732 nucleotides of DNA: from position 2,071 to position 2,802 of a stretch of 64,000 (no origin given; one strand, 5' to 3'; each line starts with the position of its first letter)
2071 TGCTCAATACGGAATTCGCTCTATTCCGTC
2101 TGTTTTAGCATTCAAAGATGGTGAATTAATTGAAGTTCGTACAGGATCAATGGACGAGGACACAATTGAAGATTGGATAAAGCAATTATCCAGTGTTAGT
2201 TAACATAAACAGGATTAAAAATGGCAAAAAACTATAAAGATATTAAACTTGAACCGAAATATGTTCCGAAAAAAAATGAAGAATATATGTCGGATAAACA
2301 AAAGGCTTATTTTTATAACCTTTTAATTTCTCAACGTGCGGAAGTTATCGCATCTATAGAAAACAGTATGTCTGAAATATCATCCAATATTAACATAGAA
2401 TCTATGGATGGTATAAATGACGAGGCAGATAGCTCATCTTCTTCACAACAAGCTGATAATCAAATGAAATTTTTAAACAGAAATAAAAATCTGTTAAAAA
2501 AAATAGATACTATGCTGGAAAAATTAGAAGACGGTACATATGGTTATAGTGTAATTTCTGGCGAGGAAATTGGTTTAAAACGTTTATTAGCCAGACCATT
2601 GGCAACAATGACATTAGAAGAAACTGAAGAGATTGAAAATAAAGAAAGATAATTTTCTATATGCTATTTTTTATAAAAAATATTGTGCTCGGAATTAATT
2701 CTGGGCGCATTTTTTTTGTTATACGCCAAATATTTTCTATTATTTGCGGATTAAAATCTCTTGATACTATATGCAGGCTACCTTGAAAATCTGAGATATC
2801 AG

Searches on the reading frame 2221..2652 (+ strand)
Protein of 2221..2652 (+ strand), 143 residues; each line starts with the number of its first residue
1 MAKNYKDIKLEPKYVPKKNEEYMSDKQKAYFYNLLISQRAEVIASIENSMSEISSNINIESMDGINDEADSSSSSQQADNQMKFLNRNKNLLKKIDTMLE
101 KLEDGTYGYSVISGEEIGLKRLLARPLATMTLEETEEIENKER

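Call 28: search_protein_families(library=pfam, proteins=[window:2221-2652:+], max_evalue=0.001)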
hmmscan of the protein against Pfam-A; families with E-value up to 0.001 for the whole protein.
window:2221-2652:+ (143 aa): 1 family
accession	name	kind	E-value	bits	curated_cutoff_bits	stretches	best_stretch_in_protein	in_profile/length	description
PF21157.2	DksA_N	-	1.5e-05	25.6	27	1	27-101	1-70/71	DnaK suppressor protein DksA, N-terminal domain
